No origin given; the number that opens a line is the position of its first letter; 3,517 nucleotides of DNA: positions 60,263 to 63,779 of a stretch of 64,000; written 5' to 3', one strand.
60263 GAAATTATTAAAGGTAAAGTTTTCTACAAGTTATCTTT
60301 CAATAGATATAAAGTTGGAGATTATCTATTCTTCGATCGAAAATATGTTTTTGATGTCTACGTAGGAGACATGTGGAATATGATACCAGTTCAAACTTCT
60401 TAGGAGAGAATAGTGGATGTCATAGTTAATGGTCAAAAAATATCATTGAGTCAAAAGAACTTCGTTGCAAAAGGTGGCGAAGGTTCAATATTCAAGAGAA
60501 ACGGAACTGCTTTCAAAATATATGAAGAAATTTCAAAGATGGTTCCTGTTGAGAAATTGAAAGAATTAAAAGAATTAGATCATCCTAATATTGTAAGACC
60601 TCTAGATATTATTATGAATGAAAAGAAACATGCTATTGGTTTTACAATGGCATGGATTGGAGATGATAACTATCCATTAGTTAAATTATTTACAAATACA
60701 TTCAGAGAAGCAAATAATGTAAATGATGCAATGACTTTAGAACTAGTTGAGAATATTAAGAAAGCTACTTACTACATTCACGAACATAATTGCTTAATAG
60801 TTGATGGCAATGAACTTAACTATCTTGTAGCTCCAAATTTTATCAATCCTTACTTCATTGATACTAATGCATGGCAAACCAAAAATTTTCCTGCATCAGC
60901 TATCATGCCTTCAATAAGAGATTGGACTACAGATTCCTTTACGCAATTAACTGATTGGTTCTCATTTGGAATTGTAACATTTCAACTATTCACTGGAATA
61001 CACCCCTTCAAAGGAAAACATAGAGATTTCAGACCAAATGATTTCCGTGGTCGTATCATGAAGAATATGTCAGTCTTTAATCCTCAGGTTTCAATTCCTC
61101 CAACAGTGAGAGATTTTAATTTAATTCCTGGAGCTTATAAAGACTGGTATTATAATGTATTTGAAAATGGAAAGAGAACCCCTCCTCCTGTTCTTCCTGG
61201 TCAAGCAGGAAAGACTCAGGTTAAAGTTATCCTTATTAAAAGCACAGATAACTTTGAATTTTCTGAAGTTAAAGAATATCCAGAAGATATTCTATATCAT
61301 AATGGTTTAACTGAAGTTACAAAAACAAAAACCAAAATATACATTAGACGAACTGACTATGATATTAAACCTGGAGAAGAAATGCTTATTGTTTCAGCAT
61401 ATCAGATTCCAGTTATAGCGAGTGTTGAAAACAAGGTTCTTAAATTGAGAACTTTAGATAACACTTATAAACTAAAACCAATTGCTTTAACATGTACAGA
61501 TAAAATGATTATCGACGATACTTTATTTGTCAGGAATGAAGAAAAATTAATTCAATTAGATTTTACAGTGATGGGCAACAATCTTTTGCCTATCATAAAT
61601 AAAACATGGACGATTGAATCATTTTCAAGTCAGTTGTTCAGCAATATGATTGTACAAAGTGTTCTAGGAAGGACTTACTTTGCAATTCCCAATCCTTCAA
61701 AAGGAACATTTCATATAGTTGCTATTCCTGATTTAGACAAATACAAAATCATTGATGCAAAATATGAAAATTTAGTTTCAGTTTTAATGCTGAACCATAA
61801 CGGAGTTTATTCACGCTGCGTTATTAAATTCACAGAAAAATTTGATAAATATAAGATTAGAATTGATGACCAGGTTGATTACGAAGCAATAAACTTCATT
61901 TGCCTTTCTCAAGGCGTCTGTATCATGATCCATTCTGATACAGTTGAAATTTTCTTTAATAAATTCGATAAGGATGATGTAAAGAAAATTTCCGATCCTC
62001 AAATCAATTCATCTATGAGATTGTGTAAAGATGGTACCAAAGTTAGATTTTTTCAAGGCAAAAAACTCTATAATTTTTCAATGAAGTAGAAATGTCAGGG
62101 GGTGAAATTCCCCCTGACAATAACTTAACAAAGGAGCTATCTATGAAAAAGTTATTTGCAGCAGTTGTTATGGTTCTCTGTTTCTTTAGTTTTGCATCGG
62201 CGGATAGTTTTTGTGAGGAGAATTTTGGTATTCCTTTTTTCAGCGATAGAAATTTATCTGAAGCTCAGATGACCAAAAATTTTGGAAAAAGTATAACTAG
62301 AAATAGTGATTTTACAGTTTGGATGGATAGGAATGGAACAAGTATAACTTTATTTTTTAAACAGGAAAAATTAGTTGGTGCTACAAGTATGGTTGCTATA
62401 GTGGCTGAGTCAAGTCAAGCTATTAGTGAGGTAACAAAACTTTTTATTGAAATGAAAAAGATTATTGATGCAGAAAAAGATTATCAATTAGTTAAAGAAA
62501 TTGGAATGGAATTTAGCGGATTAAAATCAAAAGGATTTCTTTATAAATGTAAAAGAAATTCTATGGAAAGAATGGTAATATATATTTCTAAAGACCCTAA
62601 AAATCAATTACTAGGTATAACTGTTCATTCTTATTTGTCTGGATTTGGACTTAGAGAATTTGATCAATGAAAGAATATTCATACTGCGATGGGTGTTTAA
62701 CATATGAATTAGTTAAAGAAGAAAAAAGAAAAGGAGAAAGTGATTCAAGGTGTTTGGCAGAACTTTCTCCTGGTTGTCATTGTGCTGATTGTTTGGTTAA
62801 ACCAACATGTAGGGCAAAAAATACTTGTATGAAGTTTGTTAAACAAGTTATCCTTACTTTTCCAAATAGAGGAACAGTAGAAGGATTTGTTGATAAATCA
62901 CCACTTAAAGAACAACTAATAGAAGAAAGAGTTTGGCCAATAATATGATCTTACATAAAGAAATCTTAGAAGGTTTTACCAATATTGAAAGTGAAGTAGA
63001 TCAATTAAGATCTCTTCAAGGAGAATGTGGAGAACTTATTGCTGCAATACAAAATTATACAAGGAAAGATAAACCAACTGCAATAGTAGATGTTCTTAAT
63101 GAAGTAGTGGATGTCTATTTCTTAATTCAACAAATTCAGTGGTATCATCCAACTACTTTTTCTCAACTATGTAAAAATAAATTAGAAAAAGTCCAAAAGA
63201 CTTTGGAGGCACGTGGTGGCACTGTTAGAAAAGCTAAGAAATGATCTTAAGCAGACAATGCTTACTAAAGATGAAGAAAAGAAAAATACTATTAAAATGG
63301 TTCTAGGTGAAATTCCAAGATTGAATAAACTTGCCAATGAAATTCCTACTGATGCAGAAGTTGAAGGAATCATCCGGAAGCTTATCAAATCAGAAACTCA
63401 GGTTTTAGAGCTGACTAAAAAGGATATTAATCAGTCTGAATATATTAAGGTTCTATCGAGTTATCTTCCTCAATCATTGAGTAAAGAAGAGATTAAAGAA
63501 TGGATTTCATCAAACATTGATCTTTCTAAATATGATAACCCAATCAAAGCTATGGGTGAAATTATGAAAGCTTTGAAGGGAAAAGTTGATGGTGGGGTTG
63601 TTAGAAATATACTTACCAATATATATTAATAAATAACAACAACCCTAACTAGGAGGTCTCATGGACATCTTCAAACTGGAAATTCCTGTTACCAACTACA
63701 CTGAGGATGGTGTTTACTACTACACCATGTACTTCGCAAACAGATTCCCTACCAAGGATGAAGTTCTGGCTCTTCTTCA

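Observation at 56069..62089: Signalling-type module: vWA protein, metallophosphoesterase, PP2C-like phosphatase and eukaryotic-like kinase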

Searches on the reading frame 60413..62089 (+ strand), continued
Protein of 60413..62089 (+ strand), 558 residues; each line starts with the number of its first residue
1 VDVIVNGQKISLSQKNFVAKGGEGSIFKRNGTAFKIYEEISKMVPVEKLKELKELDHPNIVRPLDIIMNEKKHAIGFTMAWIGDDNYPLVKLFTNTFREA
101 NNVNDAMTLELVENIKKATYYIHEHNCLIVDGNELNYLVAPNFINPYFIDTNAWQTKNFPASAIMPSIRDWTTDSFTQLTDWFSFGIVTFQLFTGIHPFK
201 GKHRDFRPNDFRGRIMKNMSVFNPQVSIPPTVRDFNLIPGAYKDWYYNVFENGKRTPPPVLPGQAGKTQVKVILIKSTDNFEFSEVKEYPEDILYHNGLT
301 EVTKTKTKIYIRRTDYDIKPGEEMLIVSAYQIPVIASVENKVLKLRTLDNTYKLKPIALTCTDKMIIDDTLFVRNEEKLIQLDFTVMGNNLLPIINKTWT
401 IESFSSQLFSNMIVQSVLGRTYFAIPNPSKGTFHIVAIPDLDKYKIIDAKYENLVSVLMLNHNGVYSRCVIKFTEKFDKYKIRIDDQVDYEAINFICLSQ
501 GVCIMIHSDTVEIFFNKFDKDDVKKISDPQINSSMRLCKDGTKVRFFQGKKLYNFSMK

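Call 58: find_related_loci(query=A1, collection=genome_contigs, flank=10000)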
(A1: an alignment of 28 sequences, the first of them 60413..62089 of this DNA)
Query A1 (558 aa) in genome_contigs; peptide patterns used: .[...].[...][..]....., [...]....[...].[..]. (x = any residue, [..] = any of these).
82 stretches matched a pattern; 38 encode a relative of the query (tblastn E <= 1e-3); 38 distinct loci.
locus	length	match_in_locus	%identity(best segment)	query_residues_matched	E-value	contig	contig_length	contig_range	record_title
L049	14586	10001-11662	46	8-558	2e-167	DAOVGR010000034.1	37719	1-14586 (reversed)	MAG TPA_asm: Thermoplasmatales archaeon isolate CSMAG_1140 CSMAG_1140_k141_2020280_length_37719_cov_8.9953, whole genome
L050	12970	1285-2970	43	1-557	1e-154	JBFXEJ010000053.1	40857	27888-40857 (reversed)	MAG: Desulfococcaceae bacterium isolate CA_2019_TPIn_113 NODE_2987_length_40857_cov_7.339995_TPIn, whole genome shotgun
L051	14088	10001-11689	43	1-558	2e-153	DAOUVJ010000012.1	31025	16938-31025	MAG TPA_asm: Promethearchaeota archaeon isolate CSMAG_846 CSMAG_846_k141_570668_length_31025_cov_13.4511, whole genome s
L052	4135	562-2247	42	1-557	1e-156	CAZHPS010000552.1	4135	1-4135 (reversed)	MAG TPA_asm: uncultured Desulfobacterales bacterium isolate binchicken_co113_226 genome assembly, contig: NODE_26103_len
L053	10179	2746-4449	40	1-554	7e-142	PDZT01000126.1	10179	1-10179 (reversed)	MAG: Deltaproteobacteria bacterium YD0425bin50 scaffold1176, whole genome shotgun sequence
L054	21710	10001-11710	39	1-558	1e-132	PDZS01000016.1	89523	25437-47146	MAG: Deltaproteobacteria bacterium YD0425bin51 scaffold16, whole genome shotgun sequence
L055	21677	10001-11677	36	1-558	1e-123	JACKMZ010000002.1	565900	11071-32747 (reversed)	MAG: Gammaproteobacteria bacterium isolate HK-STAS-PROT-131 HK-STAS-PROT-131_2, whole genome shotgun sequence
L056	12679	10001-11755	36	6-558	4e-119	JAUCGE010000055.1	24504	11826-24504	Desulfobacterales bacterium HSG16 NODE_73_length_24504, whole genome shotgun sequence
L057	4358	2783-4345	36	4-514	6e-110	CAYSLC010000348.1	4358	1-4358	MAG TPA_asm: uncultured Desulfobacteraceae bacterium isolate binchicken_co15_57 genome assembly, contig: NODE_20986_leng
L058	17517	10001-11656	34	6-558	2e-108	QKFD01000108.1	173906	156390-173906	MAG: Chromatiales bacterium isolate SZUA-493 scaffold_74, whole genome shotgun sequence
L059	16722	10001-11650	34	7-557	6e-104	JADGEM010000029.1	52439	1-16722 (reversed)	MAG: Gammaproteobacteria bacterium isolate BB36 NODE_557_length_52439_cov_8.768418, whole genome shotgun sequence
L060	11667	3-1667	31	6-558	2e-99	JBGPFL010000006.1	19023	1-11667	MAG: Blastocatellia bacterium isolate OBJ_0618_7090110_68 k141_847131_length_19023_cov_15.1904, whole genome shotgun seq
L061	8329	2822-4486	31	4-558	4e-99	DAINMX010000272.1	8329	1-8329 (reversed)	MAG TPA_asm: Myxococcota bacterium isolate CTOTU11650 NODE_4791_length_8329_cov_7.128716, whole genome shotgun sequence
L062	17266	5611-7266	31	7-558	2e-98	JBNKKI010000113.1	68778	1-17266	MAG: Gammaproteobacteria bacterium isolate H1H2.bin.43.orig k141_513681, whole genome shotgun sequence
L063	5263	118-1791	33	1-558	2e-98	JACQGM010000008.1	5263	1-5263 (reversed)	MAG: Armatimonadetes bacterium isolate NC_groundwater_1073_Ag_S2p5_69_131 S_2p5_S6_coassembly_k141_99917, whole genome s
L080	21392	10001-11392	27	3-449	3e-61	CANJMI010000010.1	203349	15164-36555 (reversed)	MAG: Polyangiaceae bacterium isolate RH-23may17-336 genome assembly, contig: RH-23may17-C307, whole genome shotgun seque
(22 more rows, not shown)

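Call 76: search_protein_families(library=pfam, proteins=[L011:12976-13434:+, L080:11722-12456:+, L058:11692-12477:+, L010:13399-14289:+, L045:13736-15424:+, L010:12116-13288:+, L015:1022-2509:+, L008:18455-20278:+, L013:12115-13323:+, L012:8427-9002:+], max_evalue=0.001)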
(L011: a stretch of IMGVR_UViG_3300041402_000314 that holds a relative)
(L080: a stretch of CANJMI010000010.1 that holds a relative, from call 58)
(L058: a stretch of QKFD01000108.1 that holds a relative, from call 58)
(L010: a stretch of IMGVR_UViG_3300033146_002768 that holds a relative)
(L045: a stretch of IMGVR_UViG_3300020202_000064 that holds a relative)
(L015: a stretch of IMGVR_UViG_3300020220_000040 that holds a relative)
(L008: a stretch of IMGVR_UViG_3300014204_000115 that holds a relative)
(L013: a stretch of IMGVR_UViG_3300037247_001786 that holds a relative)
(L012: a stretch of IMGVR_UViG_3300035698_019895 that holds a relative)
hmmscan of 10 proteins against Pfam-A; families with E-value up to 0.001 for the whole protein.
L011:12976-13434:+ (152 aa): 1 family
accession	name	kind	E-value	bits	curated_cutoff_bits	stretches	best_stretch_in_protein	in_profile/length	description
PF00293.34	NUDIX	-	2.6e-25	89.4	21.1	1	26-146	3-134/134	NUDIX domain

L080:11722-12456:+ (244 aa): 3 families
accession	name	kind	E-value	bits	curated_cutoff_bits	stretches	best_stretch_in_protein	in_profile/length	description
PF00293.34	NUDIX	-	5e-19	69.1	21.1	1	22-164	5-132/134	NUDIX domain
PF21906.2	NrtR_WHD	-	3.2e-15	56.4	27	1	180-242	1-61/61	NrtR DNA-binding winged helix domain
PF19368.5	AraR_C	-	9.4e-06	26.2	23.8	1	177-242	2-66/82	AraR C-terminal winged HTH domain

L058:11692-12477:+ (261 aa): 3 families
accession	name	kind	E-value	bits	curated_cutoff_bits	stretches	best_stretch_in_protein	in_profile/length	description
PF21906.2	NrtR_WHD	-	1e-21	77.3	27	1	171-229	3-61/61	NrtR DNA-binding winged helix domain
PF00293.34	NUDIX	-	3.6e-10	40.4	21.1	1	27-137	4-117/134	NUDIX domain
PF19368.5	AraR_C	-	1.6e-07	31.9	23.8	1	165-233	1-70/82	AraR C-terminal winged HTH domain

L010:13399-14289:+ (296 aa): 2 families
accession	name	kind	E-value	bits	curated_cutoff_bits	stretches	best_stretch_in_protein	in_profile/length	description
PF02540.23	NAD_synthase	-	1.3e-31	110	21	1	25-284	11-242/242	NAD synthase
PF05673.19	DUF815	-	0.00012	21.7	23.8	1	4-113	25-128/249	Protein of unknown function (DUF815)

L045:13736-15424:+ (562 aa): 2 families
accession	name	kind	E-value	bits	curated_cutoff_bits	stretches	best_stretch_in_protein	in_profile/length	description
PF02540.23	NAD_synthase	-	9.3e-66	221.8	21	1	272-531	2-242/242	NAD synthase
PF00795.27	CN_hydrolase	-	1e-20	74.6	23.2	1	5-253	4-245/256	Carbon-nitrogen hydrolase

L010:12116-13288:+ (390 aa): 2 families
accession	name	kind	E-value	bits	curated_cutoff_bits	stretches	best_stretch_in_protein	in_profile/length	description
PF04095.22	NAPRTase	-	2.2e-67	227.7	20.8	1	169-389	2-236/239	Nicotinate phosphoribosyltransferase (NAPRTase) family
PF17767.7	NAPRTase_N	-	2.3e-33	115.6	32.6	1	7-130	2-125/125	Nicotinate phosphoribosyltransferase (NAPRTase) N-terminal domain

L015:1022-2509:+ (495 aa): 1 family
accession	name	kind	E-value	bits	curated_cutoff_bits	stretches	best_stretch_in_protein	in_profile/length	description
PF17767.7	NAPRTase_N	-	0.00076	20.2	32.6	0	5-118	1-119/125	Nicotinate phosphoribosyltransferase (NAPRTase) N-terminal domain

L008:18455-20278:+ (607 aa): 5 families
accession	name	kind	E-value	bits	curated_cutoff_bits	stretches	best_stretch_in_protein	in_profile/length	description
PF01653.23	DNA_ligase_aden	-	3.8e-16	59.8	27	1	83-252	39-224/253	NAD-dependent DNA ligase adenylation domain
PF03120.22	DNA_ligase_OB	-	1.3e-15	57.5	32.9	1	282-353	4-75/79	NAD-dependent DNA ligase OB-fold domain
PF00533.33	BRCT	-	2.1e-09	37.9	21.3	1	527-597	3-74/78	BRCA1 C Terminus (BRCT) domain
PF14520.12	HHH_5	-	4.4e-06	27.5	27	0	406-445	15-57/57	Helix-hairpin-helix domain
PF16589.12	BRCT_2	-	0.00095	19.9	27.3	0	530-593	3-66/86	BRCT domain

L013:12115-13323:+ (402 aa): 1 family
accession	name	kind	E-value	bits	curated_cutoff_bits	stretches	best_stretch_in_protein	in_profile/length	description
PF13186.11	SPASM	-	8.4e-06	26.4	21.5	1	328-398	1-67/67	Iron-sulfur cluster-binding domain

L012:8427-9002:+ (191 aa): 1 family
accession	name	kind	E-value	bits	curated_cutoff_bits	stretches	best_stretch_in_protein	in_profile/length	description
PF01467.32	CTP_transf_like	-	5.8e-27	94.9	21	1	12-162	1-132/133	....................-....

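Call 89: search_solved_structures(query=L046:3432-4880:+, max_evalue=0.001)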
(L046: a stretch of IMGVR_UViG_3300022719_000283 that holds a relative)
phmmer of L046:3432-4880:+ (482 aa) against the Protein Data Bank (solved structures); distinct sequences matched with E-value up to 0.001: 4.
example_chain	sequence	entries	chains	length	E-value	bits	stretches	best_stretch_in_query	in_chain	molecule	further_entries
2f7f_A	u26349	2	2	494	3e-12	49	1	219-420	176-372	nicotinate phosphoribosyltransferase, putative | NICOTINATE PHOSPHORIBOSYLTRANSFERASE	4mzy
4yub_A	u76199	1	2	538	1.6e-09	40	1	269-442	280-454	Nicotinate phosphoribosyltransferase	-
3os4_A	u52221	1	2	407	2.9e-05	26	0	186-329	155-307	Nicotinate phosphoribosyltransferase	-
4hl7_A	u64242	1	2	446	3.4e-05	25.8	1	173-399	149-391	Nicotinate phosphoribosyltransferase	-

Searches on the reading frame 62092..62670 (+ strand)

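Call 3: search_protein_families(library=pfam, proteins=[window:62092-62670:+], max_evalue=0.1)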
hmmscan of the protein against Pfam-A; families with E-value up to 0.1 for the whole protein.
window:62092-62670:+ (192 aa): 1 family
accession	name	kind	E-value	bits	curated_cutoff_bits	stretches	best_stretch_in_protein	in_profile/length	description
PF22353.1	PF1197-like_C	-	0.0022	18.1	27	0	77-98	24-42/50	NAD(P)H:rubredoxin oxidoreductase, C-terminal domain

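Call 4: search_protein_families(library=padloc, proteins=[window:62092-62670:+], max_evalue=0.1)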
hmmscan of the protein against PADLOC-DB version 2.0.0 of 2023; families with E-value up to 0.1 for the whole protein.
window:62092-62670:+ (192 aa): 0 families

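Call 5: search_protein_families(library=phrogs, proteins=[window:62092-62670:+], max_evalue=0.01)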
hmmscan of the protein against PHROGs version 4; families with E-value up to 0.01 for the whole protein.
window:62092-62670:+ (192 aa): 0 families

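Call 24: search_protein_families(library=ncbifam, proteins=[window:62092-62670:+], max_evalue=0.1)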
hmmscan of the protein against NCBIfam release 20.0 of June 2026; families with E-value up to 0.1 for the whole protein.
window:62092-62670:+ (192 aa): 1 family
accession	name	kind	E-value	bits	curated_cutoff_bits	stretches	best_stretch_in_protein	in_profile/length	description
NF041324.1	Bacteroid_MobA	subfamily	0.071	13.1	150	0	77-163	28-113/131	conjugal transfer protein MobA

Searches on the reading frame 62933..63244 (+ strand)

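Call 9: search_protein_families(library=pfam, proteins=[window:62933-63244:+], max_evalue=0.01)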
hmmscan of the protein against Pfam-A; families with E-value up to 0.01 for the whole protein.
window:62933-63244:+ (103 aa): 0 families

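Call 41: search_protein_families(library=phrogs, proteins=[window:62933-63244:+], max_evalue=0.001)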
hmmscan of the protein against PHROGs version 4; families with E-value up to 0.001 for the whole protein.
window:62933-63244:+ (103 aa): 1 family
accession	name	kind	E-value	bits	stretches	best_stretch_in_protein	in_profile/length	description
phrog_2245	-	other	9.6e-09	36.3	1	23-92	136-206/218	nucleoside triphosphate pyrophosphohydrolase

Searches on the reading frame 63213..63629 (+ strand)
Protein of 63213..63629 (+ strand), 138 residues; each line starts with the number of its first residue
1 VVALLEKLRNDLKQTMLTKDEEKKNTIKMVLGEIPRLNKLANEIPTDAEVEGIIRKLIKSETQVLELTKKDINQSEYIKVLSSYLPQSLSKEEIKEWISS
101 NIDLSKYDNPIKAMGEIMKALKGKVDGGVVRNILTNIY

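Call 9: search_protein_families(library=pfam, proteins=[window:63213-63629:+], max_evalue=0.01)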
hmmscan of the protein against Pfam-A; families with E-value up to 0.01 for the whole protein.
window:63213-63629:+ (138 aa): 2 families
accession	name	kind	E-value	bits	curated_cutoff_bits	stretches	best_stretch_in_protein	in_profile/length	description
PF09424.15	YqeY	-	1.4e-17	64.6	27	1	6-130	2-135/143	Yqey-like protein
PF02637.23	GatB_Yqey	-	0.0035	17.7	27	0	114-135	124-145/148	GatB domain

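Call 41: search_protein_families(library=phrogs, proteins=[window:63213-63629:+], max_evalue=0.001)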
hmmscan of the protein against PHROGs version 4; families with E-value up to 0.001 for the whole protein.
window:63213-63629:+ (138 aa): 1 family
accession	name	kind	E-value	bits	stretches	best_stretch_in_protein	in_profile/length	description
phrog_1460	-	DNA, RNA and nucleotide metabolism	3.8e-22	79.8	1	4-136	3-138/140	tRNA amidotransferase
